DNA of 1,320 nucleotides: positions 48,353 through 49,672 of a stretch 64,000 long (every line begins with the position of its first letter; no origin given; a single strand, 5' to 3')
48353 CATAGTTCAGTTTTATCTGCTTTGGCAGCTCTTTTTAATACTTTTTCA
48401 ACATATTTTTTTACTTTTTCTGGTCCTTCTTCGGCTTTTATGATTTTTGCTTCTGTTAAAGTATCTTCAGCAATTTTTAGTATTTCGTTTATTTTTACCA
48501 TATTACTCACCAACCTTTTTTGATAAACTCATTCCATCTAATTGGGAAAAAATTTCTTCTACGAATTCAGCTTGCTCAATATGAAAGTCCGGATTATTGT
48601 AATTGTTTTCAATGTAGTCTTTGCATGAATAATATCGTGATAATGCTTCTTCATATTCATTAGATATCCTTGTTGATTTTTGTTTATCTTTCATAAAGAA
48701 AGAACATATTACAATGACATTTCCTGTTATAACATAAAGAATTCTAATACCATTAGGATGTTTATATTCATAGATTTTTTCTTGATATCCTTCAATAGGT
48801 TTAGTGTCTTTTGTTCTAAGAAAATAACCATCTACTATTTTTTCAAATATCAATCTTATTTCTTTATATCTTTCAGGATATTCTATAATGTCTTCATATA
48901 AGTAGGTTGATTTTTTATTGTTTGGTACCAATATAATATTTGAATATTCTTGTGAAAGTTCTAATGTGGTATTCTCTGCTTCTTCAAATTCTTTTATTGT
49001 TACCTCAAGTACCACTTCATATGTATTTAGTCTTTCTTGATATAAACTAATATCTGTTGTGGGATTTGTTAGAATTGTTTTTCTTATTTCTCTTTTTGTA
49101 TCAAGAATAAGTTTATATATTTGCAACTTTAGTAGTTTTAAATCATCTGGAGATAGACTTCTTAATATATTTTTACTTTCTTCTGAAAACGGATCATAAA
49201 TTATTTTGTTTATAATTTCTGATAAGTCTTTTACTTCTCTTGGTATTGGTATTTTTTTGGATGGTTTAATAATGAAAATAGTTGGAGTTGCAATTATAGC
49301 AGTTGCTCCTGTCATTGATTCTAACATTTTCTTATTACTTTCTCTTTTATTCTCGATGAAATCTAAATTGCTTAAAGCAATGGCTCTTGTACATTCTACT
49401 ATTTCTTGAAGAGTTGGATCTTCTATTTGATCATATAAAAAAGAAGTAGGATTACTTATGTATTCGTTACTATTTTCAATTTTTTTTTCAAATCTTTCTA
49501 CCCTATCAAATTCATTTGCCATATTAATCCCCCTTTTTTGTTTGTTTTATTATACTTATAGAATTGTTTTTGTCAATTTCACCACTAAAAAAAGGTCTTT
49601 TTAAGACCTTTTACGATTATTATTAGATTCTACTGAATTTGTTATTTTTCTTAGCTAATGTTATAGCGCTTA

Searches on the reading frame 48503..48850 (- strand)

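Call 89: search_protein_families(library=pfam, proteins=[window:48503-48850:-], max_evalue=5)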
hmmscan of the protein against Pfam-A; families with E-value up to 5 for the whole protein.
window:48503-48850:- (115 aa): 1 family
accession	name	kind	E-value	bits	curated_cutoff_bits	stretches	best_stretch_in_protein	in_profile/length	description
PF15562.11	Imm17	-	0.11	12.8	25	1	31-53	38-60/61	Immunity protein 17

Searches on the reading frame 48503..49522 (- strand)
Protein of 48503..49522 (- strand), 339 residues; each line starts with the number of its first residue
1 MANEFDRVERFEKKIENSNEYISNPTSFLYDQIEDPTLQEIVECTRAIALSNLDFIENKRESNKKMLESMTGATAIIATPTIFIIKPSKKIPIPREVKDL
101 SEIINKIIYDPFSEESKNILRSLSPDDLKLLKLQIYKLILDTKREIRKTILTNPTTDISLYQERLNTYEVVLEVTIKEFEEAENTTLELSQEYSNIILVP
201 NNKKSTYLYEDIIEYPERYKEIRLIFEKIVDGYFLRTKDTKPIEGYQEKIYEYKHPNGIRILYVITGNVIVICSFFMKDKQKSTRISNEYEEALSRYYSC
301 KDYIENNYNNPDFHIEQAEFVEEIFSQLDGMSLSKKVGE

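Call 3: search_protein_families(library=pfam, proteins=[window:48503-49522:-], max_evalue=0.01)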
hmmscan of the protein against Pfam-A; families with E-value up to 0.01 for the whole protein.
window:48503-49522:- (339 aa): 0 families

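Call 4: search_protein_families(library=ncbifam, proteins=[window:48503-49522:-], max_evalue=0.01)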
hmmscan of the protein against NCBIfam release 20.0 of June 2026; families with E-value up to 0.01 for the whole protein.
window:48503-49522:- (339 aa): 0 families

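Call 72: search_protein_families(library=padloc, proteins=[window:48503-49522:-], max_evalue=0.01)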
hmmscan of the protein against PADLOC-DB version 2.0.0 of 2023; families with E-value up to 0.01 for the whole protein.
window:48503-49522:- (339 aa): 0 families

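Call 73: search_protein_families(library=phrogs, proteins=[window:48503-49522:-], max_evalue=0.01)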
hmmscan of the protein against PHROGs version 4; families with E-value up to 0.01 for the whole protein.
window:48503-49522:- (339 aa): 0 families

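Call 88: search_solved_structures(query=window:48503-49519:-, max_evalue=1)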
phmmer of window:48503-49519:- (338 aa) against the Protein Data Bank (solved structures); distinct sequences matched with E-value up to 1: 5.
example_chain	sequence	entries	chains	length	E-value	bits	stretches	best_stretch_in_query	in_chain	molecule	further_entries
1xiy_A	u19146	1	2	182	0.084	15.2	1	229-277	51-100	peroxiredoxin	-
4d73_A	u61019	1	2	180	0.12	14.7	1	228-277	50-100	1-CYS PEROXIREDOXIN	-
3j9w_AB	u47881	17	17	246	0.15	14.4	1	150-204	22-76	30S ribosomal protein uS2 | 30S ribosomal protein S2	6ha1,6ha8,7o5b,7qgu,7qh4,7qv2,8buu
5njt_B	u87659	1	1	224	0.15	14.4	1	151-204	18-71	30S ribosomal protein S2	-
6htq_b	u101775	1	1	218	0.16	14.3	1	151-204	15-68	30S ribosomal protein S2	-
